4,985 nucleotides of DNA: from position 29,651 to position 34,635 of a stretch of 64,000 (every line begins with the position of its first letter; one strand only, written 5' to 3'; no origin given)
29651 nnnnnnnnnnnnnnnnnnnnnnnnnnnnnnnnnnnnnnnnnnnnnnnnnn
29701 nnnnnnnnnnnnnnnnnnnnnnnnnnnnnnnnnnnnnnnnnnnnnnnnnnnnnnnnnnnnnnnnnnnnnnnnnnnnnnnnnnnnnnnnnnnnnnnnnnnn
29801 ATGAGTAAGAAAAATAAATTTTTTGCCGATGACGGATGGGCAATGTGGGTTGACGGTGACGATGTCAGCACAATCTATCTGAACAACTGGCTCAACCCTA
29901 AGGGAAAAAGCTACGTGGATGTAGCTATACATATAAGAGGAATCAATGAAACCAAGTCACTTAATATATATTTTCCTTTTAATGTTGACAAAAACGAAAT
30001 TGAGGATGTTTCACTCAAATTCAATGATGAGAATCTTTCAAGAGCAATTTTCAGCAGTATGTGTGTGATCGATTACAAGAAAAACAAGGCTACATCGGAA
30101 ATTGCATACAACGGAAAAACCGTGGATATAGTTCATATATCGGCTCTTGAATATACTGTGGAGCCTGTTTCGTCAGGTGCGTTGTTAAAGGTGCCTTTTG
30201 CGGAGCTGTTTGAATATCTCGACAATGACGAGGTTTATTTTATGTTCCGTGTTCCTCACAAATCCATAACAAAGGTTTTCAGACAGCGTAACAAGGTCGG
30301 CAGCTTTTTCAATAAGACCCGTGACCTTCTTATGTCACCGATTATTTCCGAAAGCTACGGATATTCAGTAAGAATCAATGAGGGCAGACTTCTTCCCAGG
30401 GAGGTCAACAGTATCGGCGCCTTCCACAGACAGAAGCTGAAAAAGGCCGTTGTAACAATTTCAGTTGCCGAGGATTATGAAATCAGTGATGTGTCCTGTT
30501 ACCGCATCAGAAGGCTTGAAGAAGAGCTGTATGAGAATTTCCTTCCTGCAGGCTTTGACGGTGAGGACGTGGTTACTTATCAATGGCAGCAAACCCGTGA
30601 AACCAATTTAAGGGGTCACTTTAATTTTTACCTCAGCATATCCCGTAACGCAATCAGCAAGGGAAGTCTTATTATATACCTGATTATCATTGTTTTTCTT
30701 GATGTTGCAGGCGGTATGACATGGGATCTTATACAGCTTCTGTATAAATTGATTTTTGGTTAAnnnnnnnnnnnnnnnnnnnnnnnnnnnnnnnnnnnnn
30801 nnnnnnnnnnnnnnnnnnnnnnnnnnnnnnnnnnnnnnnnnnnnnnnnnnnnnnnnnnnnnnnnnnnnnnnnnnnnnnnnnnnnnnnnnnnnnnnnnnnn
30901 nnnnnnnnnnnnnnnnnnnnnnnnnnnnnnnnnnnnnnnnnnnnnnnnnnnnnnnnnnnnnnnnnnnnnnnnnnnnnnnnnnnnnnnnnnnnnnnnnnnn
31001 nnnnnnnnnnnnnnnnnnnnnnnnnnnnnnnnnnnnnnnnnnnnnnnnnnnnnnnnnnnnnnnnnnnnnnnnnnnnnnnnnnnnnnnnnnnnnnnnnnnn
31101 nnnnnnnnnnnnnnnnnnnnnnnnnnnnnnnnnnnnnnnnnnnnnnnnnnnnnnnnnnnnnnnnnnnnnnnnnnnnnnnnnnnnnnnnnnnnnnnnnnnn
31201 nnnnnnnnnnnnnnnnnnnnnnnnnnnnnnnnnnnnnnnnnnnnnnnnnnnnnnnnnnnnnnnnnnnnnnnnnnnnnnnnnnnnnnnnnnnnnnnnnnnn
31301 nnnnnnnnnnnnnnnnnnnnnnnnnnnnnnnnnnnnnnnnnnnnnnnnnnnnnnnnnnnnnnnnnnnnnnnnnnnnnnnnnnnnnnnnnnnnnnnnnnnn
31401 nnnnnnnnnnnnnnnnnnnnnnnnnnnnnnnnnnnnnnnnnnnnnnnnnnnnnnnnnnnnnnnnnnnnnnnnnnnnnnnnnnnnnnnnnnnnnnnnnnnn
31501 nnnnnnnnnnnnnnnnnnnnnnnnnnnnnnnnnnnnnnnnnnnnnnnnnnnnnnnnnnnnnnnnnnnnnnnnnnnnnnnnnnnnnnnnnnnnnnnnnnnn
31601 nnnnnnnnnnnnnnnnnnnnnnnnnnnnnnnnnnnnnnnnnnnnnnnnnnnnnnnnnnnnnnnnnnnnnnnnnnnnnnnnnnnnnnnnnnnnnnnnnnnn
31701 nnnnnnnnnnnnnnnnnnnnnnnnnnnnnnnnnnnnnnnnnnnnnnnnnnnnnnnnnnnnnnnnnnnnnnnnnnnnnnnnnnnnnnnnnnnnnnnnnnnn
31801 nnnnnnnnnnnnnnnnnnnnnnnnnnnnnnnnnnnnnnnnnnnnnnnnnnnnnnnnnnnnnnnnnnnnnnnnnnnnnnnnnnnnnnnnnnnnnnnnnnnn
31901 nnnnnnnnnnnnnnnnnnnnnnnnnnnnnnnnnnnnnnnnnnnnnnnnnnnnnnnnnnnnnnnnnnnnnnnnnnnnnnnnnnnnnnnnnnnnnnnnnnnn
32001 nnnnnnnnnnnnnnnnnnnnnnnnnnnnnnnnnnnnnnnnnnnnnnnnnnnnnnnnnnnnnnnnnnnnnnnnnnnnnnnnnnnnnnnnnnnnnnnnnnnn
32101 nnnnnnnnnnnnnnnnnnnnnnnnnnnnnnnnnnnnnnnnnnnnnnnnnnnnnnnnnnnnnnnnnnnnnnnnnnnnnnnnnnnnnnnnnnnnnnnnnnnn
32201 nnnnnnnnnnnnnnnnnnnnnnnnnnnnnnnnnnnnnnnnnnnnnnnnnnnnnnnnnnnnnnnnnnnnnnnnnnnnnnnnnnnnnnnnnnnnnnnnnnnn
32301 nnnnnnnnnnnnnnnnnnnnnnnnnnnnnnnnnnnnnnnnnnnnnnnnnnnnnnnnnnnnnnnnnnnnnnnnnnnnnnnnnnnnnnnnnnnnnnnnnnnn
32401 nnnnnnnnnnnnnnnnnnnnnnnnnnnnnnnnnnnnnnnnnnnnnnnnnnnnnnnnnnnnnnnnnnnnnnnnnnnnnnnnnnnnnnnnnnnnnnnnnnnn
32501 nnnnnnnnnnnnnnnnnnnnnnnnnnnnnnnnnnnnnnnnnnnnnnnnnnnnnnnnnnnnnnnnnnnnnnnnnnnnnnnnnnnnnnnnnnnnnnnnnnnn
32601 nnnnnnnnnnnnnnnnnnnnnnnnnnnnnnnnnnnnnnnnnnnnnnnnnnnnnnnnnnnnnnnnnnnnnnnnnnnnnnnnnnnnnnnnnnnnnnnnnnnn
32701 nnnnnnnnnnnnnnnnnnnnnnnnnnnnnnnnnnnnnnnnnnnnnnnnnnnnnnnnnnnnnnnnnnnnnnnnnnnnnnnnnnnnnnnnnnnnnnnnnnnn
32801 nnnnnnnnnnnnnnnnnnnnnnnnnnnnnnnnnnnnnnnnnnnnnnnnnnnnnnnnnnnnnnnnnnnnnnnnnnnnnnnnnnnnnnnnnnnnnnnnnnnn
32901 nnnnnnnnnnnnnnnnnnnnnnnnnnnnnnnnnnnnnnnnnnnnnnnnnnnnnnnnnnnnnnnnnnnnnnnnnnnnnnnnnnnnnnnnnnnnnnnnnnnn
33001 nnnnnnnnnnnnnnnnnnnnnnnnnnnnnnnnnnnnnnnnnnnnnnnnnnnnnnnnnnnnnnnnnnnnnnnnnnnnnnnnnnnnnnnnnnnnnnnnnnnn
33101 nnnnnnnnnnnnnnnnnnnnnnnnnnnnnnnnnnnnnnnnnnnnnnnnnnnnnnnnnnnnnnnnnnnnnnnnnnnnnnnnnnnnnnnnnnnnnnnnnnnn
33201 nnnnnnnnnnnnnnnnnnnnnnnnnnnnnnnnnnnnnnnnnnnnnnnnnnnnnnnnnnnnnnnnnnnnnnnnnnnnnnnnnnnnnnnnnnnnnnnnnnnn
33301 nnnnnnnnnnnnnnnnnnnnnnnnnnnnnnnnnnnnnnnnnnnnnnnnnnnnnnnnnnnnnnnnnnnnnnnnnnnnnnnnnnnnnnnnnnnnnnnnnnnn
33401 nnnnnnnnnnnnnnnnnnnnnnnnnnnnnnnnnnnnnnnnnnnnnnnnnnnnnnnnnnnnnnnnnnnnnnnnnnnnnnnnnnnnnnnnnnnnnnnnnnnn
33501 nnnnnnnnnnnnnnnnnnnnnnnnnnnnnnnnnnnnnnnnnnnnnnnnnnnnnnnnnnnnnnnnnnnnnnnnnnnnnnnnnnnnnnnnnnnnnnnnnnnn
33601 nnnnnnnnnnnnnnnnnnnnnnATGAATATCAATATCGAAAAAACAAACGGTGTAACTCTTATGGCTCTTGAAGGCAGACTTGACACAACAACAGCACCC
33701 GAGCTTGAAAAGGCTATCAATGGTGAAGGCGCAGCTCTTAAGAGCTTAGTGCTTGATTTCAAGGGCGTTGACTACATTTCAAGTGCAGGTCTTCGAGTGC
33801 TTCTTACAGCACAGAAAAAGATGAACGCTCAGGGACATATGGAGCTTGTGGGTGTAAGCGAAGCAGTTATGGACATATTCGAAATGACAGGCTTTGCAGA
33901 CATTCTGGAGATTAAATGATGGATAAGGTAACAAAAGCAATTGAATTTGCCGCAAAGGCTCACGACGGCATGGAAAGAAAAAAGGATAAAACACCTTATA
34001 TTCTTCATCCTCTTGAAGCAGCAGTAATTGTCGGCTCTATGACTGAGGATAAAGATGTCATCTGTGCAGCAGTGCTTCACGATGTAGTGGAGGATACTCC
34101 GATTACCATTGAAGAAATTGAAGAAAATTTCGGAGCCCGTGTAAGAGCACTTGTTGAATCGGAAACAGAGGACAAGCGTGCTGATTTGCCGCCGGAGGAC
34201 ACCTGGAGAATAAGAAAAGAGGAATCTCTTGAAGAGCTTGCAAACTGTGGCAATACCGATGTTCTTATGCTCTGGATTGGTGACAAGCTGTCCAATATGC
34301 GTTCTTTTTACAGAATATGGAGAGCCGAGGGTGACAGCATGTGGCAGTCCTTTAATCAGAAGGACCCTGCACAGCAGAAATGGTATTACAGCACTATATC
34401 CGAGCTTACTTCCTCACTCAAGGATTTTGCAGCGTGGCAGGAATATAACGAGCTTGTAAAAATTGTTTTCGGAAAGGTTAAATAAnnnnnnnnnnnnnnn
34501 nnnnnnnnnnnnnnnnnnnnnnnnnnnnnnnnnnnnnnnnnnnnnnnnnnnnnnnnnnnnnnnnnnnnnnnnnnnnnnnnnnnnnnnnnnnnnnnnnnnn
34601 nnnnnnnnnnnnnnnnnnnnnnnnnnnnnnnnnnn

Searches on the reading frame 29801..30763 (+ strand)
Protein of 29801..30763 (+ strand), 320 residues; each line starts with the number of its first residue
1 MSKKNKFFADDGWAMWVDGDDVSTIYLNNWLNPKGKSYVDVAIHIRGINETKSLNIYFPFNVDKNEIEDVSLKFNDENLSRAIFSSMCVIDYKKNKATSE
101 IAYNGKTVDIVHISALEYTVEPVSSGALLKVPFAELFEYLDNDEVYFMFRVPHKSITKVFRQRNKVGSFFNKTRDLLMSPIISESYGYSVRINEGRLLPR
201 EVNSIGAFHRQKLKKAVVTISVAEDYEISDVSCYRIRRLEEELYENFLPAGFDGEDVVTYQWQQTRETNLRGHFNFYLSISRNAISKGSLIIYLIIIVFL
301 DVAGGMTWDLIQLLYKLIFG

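Call 6: search_protein_families(library=pfam, proteins=[window:29801-30763:+], max_evalue=0.01)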
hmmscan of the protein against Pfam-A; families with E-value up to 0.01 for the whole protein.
window:29801-30763:+ (320 aa): 0 families

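Call 10: search_protein_families(library=ncbifam, proteins=[window:29801-30763:+], max_evalue=0.01)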
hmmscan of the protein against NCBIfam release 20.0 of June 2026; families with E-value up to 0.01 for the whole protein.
window:29801-30763:+ (320 aa): 1 family
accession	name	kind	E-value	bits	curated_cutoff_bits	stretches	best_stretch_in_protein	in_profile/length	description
TIGR03138.1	QueF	equivalog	0.0016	18.1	293.45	1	17-122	44-157/275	NADPH-dependent 7-cyano-7-deazaguanine reductase QueF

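Call 50: search_solved_structures(query=window:29801-30760:+, max_evalue=1)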
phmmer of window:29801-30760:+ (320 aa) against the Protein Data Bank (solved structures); distinct sequences matched with E-value up to 1: 4.
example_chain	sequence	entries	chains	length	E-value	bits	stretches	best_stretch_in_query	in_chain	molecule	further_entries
8bda_L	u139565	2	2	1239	0.091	15.2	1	136-211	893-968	Intraflagellar transport protein 122 homolog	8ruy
6fj4_A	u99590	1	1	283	0.16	14.4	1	29-71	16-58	Endo-1,4-beta-xylanase Y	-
1gkl_A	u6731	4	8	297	0.18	14.3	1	29-71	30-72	ENDO-1,4-BETA-XYLANASE Y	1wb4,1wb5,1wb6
1gkk_A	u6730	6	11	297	0.18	14.3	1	29-71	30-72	ENDO-1,4-BETA-XYLANASE Y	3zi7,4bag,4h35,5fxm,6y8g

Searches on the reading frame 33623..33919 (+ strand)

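Call 6: search_protein_families(library=pfam, proteins=[window:33623-33919:+], max_evalue=0.01)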
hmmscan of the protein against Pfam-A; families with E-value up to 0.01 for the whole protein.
window:33623-33919:+ (98 aa): 2 families
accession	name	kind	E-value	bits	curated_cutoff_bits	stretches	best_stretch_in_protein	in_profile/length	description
PF01740.26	STAS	-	1.7e-19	70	22.6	1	2-97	1-99/106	STAS domain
PF13466.11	STAS_2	-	6.3e-14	52.4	29.2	1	14-91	1-79/80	STAS domain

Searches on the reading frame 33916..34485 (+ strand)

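Call 6: search_protein_families(library=pfam, proteins=[window:33916-34485:+], max_evalue=0.01)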
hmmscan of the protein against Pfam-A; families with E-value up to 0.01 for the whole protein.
window:33916-34485:+ (189 aa): 2 families
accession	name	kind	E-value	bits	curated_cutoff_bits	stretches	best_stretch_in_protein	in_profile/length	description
PF13328.12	HD_4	-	5.6e-20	72.1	27.2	1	8-131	1-127/156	HD domain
PF01966.28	HD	-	0.00013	22.7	22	1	29-73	2-53/116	HD domain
